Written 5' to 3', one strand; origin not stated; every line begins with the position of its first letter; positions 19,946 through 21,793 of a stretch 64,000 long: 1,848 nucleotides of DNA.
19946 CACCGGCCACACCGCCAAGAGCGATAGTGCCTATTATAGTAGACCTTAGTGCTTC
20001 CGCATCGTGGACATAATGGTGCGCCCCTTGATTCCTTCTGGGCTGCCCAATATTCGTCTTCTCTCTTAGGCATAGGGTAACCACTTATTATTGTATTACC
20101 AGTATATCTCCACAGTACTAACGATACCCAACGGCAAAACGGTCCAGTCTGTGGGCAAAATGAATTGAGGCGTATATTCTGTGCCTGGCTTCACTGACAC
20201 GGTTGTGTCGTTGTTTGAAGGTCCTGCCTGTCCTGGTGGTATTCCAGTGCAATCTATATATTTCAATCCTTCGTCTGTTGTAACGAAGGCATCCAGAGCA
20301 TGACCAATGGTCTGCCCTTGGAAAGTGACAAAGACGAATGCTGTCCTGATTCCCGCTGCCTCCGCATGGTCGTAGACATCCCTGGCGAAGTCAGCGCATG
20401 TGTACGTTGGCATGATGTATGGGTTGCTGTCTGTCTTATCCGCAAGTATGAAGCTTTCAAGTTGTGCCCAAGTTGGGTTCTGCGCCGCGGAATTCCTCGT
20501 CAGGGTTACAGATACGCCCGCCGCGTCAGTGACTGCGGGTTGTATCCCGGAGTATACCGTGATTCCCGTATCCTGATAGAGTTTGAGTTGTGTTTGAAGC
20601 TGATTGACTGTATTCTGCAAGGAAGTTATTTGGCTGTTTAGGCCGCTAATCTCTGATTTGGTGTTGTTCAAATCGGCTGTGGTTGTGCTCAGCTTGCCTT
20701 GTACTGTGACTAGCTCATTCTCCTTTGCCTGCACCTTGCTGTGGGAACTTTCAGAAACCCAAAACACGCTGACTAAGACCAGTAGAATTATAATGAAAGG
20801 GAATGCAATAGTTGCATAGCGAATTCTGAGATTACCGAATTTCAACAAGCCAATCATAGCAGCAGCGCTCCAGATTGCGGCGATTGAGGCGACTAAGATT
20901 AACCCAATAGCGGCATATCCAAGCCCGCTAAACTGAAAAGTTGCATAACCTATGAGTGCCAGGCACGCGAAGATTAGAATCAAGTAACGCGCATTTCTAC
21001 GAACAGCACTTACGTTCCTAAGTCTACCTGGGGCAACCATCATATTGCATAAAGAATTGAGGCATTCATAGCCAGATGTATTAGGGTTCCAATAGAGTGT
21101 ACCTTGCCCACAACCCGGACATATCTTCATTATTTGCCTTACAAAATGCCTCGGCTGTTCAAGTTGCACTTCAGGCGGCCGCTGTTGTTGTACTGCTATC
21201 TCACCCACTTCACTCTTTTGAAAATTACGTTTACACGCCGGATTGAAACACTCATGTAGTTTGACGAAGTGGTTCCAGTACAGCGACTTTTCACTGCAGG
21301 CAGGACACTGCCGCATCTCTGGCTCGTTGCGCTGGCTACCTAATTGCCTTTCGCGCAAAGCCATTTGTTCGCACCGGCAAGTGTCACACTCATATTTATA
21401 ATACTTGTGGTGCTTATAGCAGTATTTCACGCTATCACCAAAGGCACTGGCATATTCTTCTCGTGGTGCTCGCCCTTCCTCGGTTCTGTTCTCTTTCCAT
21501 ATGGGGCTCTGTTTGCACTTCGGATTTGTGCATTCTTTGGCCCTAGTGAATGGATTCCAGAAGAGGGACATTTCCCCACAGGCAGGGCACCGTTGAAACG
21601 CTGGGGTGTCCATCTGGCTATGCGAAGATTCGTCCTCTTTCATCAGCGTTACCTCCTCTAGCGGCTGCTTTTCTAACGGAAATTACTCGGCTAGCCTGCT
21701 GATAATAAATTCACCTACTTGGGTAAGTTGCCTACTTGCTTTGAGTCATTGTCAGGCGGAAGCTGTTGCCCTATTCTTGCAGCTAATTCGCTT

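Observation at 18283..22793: tRNA-Cys-anchored 4.4-kb islet bounded by an exact 44-bp duplication of the tRNA 3' half, with no integrase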

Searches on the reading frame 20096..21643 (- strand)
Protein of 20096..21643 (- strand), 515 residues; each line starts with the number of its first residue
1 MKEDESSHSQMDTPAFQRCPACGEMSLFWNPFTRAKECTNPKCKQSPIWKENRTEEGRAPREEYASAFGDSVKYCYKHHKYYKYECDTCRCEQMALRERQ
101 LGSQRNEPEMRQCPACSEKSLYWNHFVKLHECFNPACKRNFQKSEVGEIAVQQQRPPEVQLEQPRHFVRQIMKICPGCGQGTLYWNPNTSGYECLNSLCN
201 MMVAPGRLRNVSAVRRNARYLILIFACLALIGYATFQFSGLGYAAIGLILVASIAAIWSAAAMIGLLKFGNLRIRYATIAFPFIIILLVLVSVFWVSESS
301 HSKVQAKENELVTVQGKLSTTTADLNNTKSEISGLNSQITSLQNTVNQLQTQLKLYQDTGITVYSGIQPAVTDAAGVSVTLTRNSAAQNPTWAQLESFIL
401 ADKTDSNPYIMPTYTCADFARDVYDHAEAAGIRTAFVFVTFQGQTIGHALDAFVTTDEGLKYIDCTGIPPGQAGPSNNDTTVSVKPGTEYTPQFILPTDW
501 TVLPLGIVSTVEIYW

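Call 7: search_protein_families(library=pfam, proteins=[window:20096-21643:-], max_evalue=0.1)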
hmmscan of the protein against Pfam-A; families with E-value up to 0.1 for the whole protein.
window:20096-21643:- (515 aa): 12 families
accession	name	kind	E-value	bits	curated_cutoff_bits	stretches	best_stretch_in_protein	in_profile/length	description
PF16647.10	GCSF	-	0.00063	20.1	30.4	1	326-419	35-124/149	Granulocyte colony-stimulating factor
PF03954.19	Lectin_N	-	0.00079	19.7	28.3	1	276-357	37-109/140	Hepatic lectin, N-terminal domain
PF10473.14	CENP-F_leu_zip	-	0.0011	19.5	34.5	1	301-354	23-76/140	Leucine-rich repeats of kinetochore protein Cenp-F/LEK1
PF25541.1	TBCA_PH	-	0.0096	16.1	27.8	1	303-354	65-113/139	PH domain-containing proteins, TBCA domain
PF12795.12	MscS_porin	-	0.012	15.6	34.4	1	304-358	87-141/238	Mechanosensitive ion channel porin domain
PF01783.29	Ribosomal_L32p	-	0.018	15.6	21.3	0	7-27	17-37/56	Ribosomal L32p protein family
PF13567.11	DUF4131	-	0.02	15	31.6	1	250-390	7-139/165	Domain of unknown function (DUF4131)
PF04977.20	DivIC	-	0.022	15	28.9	0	286-337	1-53/80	Septum formation initiator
PF04513.17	Baculo_PEP_C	-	0.044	14.3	38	1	309-354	70-116/140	Baculovirus polyhedron envelope protein, PEP, C terminus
PF13248.11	Zn_ribbon_3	-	0.047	13.6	27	0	16-24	2-10/26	zinc-ribbon domain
PF12325.13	TMF_TATA_bd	-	0.094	13.3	29.1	0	301-355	18-75/115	TATA element modulatory factor 1 TATA binding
PF05377.16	FlaC_arch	-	0.097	13.5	27.8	0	314-349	5-40/55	Flagella accessory protein C (FlaC)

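Call 8: search_protein_families(library=padloc, proteins=[window:20096-21643:-], max_evalue=0.1)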
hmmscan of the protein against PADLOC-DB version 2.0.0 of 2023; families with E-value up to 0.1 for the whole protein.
window:20096-21643:- (515 aa): 5 families
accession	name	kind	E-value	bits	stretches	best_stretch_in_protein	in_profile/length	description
PDLC03865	LmuB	-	0.0045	13.2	1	299-358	371-430/1007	-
PDLC03976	PD-Lambda-1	-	0.0053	13.7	1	302-359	75-131/491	-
PDLC00612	ZorB1|ZorB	-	0.013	13.1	1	279-384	26-124/293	MotB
PDLC03859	LmuB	-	0.021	12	1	305-358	411-463/611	-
PDLC00551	JetC2|JetC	-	0.026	10.3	1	298-356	863-921/1365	DUF3584 domain; MukB-like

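Call 9: search_protein_families(library=phrogs, proteins=[window:20096-21643:-], max_evalue=0.1)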
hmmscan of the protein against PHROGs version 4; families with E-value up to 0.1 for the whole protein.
window:20096-21643:- (515 aa): 16 families
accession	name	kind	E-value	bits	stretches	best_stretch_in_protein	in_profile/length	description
phrog_739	-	lysis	7.5e-06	27.2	1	283-354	8-79/122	Rz-like spanin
phrog_214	-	lysis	0.0018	19.2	1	284-352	13-81/176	Rz-like spanin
phrog_36620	-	unknown function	0.0038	18.5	0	172-200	48-76/79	-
phrog_89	-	lysis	0.0069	17.3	1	284-353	8-80/143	Rz-like spanin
phrog_6631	-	unknown function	0.0083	16.6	1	300-357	58-114/251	-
phrog_25648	-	unknown function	0.015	16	1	284-344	11-71/224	-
phrog_19577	-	head and packaging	0.015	15.4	1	301-353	120-172/378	minor head protein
phrog_167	-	tail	0.033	12.8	1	299-357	194-255/1555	tail length tape measure protein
phrog_9150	-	unknown function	0.047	15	0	170-186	50-66/69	-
phrog_23463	-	head and packaging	0.047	13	1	301-389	239-327/807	minor head protein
phrog_5105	-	unknown function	0.054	14.6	1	303-353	27-140/159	-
phrog_4780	-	unknown function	0.058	14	1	303-360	159-216/275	-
phrog_7425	-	unknown function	0.066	14.5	0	447-480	20-54/66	-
phrog_20122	-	unknown function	0.077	13.7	0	282-359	66-144/258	-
phrog_4619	-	unknown function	0.089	12.7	0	302-354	111-163/556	-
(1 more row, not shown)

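Call 27: find_homologous_proteins(query=window:20096-21643:-)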
Query window:20096-21643:- (515 aa): 20 proteins with E <= 0.001 among 7352 candidates.
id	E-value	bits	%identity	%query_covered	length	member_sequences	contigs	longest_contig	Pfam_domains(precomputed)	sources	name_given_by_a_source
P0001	0.0e+0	1208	100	100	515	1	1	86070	-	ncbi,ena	-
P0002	4.9e-137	476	57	73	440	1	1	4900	-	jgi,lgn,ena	-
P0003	1.3e-102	362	58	56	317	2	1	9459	PF13870.12,PF23649.2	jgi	jgi:uncharacterized protein YlxW (UPF0749 family)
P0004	1.7e-90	322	45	67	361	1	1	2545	PF25994.1,PF11559.14,PF24161.2,PF10174.15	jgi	jgi:uncharacterized coiled-coil protein SlyX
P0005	3.5e-88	314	53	47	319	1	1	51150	PF06009.20,PF11932.14,PF08614.17,PF28256.1,PF24161.2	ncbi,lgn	-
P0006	6.3e-85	304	55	46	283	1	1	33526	PF23649.2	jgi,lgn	jgi:chaperonin cofactor prefoldin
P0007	1.7e-76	276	59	40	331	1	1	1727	-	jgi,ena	-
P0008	7.0e-72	261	48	49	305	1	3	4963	-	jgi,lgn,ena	-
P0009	4.1e-70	255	46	49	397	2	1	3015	-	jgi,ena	-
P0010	1.1e-69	254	55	41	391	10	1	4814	PF10805.15,PF24922.1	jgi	-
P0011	6.3e-67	244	39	66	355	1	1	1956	PF25994.1,PF08614.17,PF24161.2,PF24627.2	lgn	-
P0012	3.1e-60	222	31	99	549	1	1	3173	-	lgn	-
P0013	3.2e-55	206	29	99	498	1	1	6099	-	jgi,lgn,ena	-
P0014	2.2e-51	193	29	51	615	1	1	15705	-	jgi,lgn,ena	-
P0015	3.9e-40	156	28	88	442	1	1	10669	-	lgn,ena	-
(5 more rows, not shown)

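Call 28: find_encoding_contigs(protein=P0005, flank=10000, max_places=3)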
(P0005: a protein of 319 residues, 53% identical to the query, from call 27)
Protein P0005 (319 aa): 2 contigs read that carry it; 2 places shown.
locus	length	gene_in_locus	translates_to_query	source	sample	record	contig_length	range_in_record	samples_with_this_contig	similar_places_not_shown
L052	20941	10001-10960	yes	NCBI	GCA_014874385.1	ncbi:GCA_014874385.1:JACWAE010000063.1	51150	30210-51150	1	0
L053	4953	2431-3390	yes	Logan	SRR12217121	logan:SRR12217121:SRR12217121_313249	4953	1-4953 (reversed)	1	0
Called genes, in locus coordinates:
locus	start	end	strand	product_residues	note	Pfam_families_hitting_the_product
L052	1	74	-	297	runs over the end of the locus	PF02629:CoA_binding, PF13607:Succ_CoA_lig, PF00549:Ligase_CoA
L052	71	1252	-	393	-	PF01071:GARS_A (weak), PF02222:ATP-grasp (weak), PF02786:CPSase_L_D2 (weak), PF08442:ATP-grasp_2, PF13549:ATP-grasp_5, PF24948:Citrate_synth_N, PF00549:Ligase_CoA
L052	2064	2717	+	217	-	-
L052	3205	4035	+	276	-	PF14321:DUF4382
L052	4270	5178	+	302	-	PF00291:PALP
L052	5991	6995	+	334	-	PF13452:FAS1_DH_region, PF01575:MaoC_dehydratas (weak)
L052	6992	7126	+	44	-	-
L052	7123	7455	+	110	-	-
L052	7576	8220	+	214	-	-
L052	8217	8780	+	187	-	PF01661:Macro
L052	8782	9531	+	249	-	PF00850:Hist_deacetyl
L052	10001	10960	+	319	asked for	PF08614:ATG16 (weak), PF11932:DUF3450 (faint), PF06009: (faint), PF24161:CCDC39 (weak), PF28256:CCDC171 (weak)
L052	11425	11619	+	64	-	-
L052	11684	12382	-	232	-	PF12773:DZR, PF13240:Zn_Ribbon_1 (faint), PF13248:Zn_ribbon_3 (weak), PF03703:bPH_2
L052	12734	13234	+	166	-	-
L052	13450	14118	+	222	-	-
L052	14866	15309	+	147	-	-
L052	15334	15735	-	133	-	PF06094:GGACT, PF13772:AIG2_2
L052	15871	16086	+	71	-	-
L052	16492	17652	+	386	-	PF04015:DUF362, PF12797:Fer4_2 (faint), PF12837:Fer4_6 (faint), PF00037:Fer4 (weak), PF13237:Fer4_10 (weak), PF14697:Fer4_21 (faint), PF12838:Fer4_7 (weak)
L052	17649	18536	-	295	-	PF09754:PAC2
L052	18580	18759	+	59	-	-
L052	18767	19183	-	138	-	-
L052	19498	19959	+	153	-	PF21805:Imm5_like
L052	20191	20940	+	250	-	?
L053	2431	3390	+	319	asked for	PF08614:ATG16 (weak), PF11932:DUF3450 (faint), PF06009: (faint), PF24161:CCDC39 (weak), PF28256:CCDC171 (weak)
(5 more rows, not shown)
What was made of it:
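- A homolog sits next to Macro and deacetylase genes in L052 (call 28).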

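Call 29: find_encoding_contigs(protein=P0006, flank=10000, max_places=3)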
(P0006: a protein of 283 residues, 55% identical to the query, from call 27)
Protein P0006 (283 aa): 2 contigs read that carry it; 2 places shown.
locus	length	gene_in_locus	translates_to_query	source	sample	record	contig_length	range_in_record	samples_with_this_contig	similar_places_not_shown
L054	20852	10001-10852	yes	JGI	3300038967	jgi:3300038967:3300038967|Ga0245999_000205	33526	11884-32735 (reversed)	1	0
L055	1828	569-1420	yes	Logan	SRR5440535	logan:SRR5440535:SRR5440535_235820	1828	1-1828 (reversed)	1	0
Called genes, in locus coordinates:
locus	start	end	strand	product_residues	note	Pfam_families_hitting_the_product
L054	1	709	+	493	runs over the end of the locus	PF00239:Resolvase, PF07508:Recombinase, PF13408:Zn_ribbon_recom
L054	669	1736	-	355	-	PF13541:ChlI, PF00493:MCM (faint), PF01078:Mg_chelatase, PF07728:AAA_5 (weak)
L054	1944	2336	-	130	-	-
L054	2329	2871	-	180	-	-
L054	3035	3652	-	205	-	-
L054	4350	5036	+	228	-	PF02634:FdhD-NarQ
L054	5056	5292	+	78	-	PF01206:TusA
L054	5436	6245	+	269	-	PF02358:Trehalose_PPase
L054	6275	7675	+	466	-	PF12390:Se-cys_synth_N, PF03841:SelA, PF01041:DegT_DnrJ_EryC1 (weak)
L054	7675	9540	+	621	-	PF00009:GTP_EFTU, PF01926:MMR_HSR1 (weak), PF03144:GTP_EFTU_D2, PF25461:Beta-barrel_SelB, PF09106:WHD_2nd_SelB, PF09107:WHD_3rd_SelB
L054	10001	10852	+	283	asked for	PF23649:FKBP15 (weak)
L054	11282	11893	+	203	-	PF00160:Pro_isomerase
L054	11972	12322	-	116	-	-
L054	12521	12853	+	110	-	-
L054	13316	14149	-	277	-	PF11185:DUF2971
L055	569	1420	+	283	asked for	PF23649:FKBP15 (weak)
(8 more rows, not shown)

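Call 30: find_encoding_contigs(protein=P0014, flank=10000, max_places=3)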
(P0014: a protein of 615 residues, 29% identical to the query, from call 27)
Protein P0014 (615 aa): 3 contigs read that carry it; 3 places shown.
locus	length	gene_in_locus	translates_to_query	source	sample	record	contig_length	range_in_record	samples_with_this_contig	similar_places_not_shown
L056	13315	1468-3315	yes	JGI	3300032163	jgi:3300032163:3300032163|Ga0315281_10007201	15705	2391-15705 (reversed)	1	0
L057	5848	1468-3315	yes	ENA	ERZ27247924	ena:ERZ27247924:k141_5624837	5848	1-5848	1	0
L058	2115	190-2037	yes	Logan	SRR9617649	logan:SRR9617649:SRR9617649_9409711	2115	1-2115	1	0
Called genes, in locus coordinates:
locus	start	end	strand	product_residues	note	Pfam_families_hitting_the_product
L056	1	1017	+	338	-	?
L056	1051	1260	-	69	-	PF00037:Fer4 (faint), PF12837:Fer4_6 (faint)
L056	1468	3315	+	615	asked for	-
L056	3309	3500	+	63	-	-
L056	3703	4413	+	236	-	PF01582:TIR, PF13676:TIR_2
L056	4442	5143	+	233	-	PF02834:LigT_PEase (faint), PF13563:2_5_RNA_ligase2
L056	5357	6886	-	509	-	PF02446:Glyco_hydro_77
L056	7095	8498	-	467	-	PF14701:hDGE_amylase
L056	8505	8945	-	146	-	PF00583:Acetyltransf_1, PF13508:Acetyltransf_7, PF13673:Acetyltransf_10, PF08445:FR47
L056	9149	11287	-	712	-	PF11897:DUF3417, PF00343:Phosphorylase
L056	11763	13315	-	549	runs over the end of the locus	PF01946:Thi4, PF00890:FAD_binding_2 (weak), PF01266:DAO, PF01494:FAD_binding_3, PF01593:Amino_oxidase, PF03486:HI0933_like (weak), PF12831:FAD_oxidored, PF13450:NAD_binding_8, +4 more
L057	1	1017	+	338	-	?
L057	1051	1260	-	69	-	PF00037:Fer4 (faint), PF12837:Fer4_6 (faint)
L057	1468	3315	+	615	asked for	-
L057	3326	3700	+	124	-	PF00293:NUDIX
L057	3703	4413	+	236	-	PF01582:TIR, PF13676:TIR_2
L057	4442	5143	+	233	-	PF02834:LigT_PEase (faint), PF13563:2_5_RNA_ligase2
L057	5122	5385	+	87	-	-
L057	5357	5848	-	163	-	?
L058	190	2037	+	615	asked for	-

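Call 45: find_encoding_contigs(protein=P0015, flank=10000, max_places=3)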
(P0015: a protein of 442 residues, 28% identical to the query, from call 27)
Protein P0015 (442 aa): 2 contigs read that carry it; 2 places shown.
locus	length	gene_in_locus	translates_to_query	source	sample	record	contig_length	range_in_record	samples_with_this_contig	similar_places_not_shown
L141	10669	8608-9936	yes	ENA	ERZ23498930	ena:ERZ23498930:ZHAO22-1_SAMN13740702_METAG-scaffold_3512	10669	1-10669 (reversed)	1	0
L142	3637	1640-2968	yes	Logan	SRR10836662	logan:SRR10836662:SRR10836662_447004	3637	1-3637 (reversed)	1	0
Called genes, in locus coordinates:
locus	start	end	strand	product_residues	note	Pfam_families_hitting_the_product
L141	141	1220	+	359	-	PF03480:DctP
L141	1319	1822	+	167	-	PF04290:DctQ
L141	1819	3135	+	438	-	PF06808:DctM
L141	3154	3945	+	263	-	PF00378:ECH_1, PF16113:ECH_2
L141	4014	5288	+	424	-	PF02515:CoA_transf_3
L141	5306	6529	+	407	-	PF02515:CoA_transf_3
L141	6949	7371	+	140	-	-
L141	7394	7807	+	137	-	-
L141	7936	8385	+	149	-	PF00188:CAP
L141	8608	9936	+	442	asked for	-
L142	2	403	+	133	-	?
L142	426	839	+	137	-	-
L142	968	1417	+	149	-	PF00188:CAP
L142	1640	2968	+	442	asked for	-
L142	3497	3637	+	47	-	?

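Call 46: find_encoding_contigs(protein=P0003, flank=10000, max_places=3)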
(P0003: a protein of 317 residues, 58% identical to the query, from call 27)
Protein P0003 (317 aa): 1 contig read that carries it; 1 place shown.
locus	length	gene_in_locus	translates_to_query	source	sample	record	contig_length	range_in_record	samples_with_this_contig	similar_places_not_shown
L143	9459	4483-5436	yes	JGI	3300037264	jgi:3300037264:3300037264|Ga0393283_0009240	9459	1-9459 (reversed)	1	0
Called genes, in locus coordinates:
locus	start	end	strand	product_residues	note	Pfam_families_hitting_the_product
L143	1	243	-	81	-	?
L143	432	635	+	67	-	-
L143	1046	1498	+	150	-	-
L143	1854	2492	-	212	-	-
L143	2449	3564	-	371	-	-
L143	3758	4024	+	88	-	-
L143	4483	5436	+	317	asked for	PF23649:FKBP15 (weak), PF13870:CCDC113_CCDC96_CC (weak)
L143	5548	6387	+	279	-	-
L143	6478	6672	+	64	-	-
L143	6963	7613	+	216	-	PF00188:CAP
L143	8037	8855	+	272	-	PF13483:Lactamase_B_3, PF00753:Lactamase_B (weak), PF12706:Lactamase_B_2 (weak)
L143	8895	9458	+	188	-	?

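Call 47: find_encoding_contigs(protein=P0013, flank=10000, max_places=3)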
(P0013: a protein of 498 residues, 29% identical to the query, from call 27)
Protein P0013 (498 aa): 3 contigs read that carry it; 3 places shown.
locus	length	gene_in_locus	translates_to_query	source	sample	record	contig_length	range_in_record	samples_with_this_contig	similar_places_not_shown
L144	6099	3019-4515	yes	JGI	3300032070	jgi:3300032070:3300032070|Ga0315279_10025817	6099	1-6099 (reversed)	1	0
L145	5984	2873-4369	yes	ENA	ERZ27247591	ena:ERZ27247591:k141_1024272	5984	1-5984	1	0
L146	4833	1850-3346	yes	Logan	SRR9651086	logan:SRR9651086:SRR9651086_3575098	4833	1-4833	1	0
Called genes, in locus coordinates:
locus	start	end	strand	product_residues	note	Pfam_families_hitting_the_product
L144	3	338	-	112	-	?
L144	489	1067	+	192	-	PF00210:Ferritin (weak), PF02915:Rubrerythrin, PF21349:RUBY_RBDX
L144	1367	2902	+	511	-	-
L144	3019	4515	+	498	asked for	-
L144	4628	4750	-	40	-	-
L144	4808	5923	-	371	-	-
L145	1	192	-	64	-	?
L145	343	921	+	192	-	PF00210:Ferritin (weak), PF02915:Rubrerythrin, PF21349:RUBY_RBDX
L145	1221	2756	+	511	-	-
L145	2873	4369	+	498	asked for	-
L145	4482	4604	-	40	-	-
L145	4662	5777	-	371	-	-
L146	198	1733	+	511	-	-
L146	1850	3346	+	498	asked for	-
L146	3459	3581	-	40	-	-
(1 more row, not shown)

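Call 55: search_protein_families(library=pfam, proteins=[L057:3703-4413:+, L057:4433-5143:+], max_evalue=0.01)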
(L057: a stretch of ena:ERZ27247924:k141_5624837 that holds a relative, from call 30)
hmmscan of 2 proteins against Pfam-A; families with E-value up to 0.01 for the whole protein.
L057:3703-4413:+ (236 aa): 4 families
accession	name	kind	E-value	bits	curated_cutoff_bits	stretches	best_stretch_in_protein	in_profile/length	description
PF13676.11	TIR_2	-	5.2e-24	85.5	28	1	5-115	1-110/122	TIR domain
PF01582.25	TIR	-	2e-15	57.5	21.3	1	3-82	2-81/179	TIR domain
PF08937.16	ThsB_TIR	-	0.00019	22.2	21.2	1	45-95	47-97/100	Thoeris protein ThsB, TIR-like domain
PF10137.14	CAP12-PCTIR_TIR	-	0.00065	20.1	24.7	1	5-77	2-71/119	CAP12/Pycsar effector protein, TIR domain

L057:4433-5143:+ (236 aa): 2 families
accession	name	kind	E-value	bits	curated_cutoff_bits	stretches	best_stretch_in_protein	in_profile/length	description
PF13563.12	2_5_RNA_ligase2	-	4.1e-20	72.8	27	1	37-168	19-145/152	2'-5' RNA ligase superfamily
PF02834.22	LigT_PEase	-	6.4e-06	26.7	23.3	1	38-93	29-87/87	LigT like Phosphoesterase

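Call 73: search_protein_families(library=padloc, proteins=[L057:3703-4413:+, L057:4433-5143:+, L057:3326-3700:+, L057:1468-3315:+, L052:8217-8780:+, L052:8782-9531:+], max_evalue=0.001)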
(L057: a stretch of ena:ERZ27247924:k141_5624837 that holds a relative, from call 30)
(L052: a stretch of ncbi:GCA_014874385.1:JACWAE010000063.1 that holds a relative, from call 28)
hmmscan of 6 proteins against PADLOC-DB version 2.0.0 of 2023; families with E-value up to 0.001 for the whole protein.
L057:3703-4413:+ (236 aa): 10 families
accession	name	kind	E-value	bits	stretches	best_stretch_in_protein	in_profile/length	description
PDLC02403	Aga_TIR-PNTD1-PNTD2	-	6.3e-13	46.6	1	3-141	3-144/443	Class I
PDLC02012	SAVED5--SAVED_TIR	-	3e-12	44.4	1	4-79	15-89/404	-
PDLC02421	Aga_TIR-PNTD1-PNTD2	-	3.5e-12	44.2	1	3-129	4-132/430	Class I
PDLC00434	ThsB1|ThsB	-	2.5e-09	34.7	1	4-91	140-226/396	TIR-like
PDLC02416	Aga_REase-TIR-PNTD1-PNTD2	-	5.6e-08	29.9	1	4-103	157-257/572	Class I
PDLC05062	PDC-S66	-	1.2e-07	29.5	1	3-67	149-212/282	-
PDLC00436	ThsB1|ThsB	-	4.3e-07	27.6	1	3-89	36-128/183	TIR-like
PDLC02400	Aga_TIR-PNTD1-PNTD2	-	2.5e-06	24.1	1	4-96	188-286/639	Class I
PDLC00426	ThsB1|ThsB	-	5.2e-06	24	1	5-88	240-328/352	TIR-like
PDLC00775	Cyclase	-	0.00099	16.3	0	128-217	163-246/389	oligonucleotide-cyclase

L057:4433-5143:+ (236 aa): 0 families

L057:3326-3700:+ (124 aa): 1 family
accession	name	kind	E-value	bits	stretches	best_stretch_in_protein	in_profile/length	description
PDLC04899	PDC-S07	-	4.1e-05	21.2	1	11-66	11-70/135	-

L057:1468-3315:+ (615 aa): 0 families

L052:8217-8780:+ (187 aa): 0 families

L052:8782-9531:+ (249 aa): 0 families

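Call 90: search_protein_families(library=pfam, proteins=[L144:4808-5923:-, L143:2449-3564:-, L143:1854-2492:-, L143:5548-6387:+, L144:1367-2902:+, L141:6949-7371:+, L141:7394-7807:+, L052:11684-12382:-], max_evalue=0.01)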
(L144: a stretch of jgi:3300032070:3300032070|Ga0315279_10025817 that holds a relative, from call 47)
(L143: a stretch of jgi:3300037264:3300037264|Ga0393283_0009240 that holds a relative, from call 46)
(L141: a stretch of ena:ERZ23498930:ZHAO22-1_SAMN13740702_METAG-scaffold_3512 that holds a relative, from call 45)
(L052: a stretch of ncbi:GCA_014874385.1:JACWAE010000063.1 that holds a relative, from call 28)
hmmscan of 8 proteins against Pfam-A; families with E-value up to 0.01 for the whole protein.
L144:4808-5923:- (371 aa): 0 families

L143:2449-3564:- (371 aa): 0 families

L143:1854-2492:- (212 aa): 1 family
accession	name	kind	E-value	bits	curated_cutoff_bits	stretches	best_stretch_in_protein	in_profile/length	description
PF08614.16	ATG16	-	0.0089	16.7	33.7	0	62-121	80-139/200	Autophagy protein 16 (ATG16)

L143:5548-6387:+ (279 aa): 0 families

L144:1367-2902:+ (511 aa): 0 families

L141:6949-7371:+ (140 aa): 2 families
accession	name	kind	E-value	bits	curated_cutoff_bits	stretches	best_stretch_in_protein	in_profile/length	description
PF01541.30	GIY-YIG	-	0.0025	18.5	22.6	1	36-98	10-68/78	GIY-YIG catalytic domain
PF10544.15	T5orf172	-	0.0057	17.6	20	1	30-98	3-63/101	T5orf172 domain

L141:7394-7807:+ (137 aa): 0 families

L052:11684-12382:- (232 aa): 6 families
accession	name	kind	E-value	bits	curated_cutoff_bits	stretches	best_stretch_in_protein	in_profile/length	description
PF13248.11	Zn_ribbon_3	-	1.1e-11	44.2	27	2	4-26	2-25/26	zinc-ribbon domain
PF12773.13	DZR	-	2e-09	37.9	27.3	1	7-48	1-45/45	Double zinc ribbon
PF03703.20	bPH_2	-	2.3e-09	37.8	22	1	146-220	1-75/78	Bacterial PH domain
PF13240.11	Zn_Ribbon_1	-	7.9e-08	32.3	25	1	30-50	2-22/23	zinc-ribbon domain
PF17032.10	Zn_ribbon_15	-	0.0065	17.7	28.9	0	28-48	53-73/73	zinc-ribbon family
PF18912.6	DZR_2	-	0.0072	16.6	27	0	26-54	20-49/56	Double zinc ribbon domain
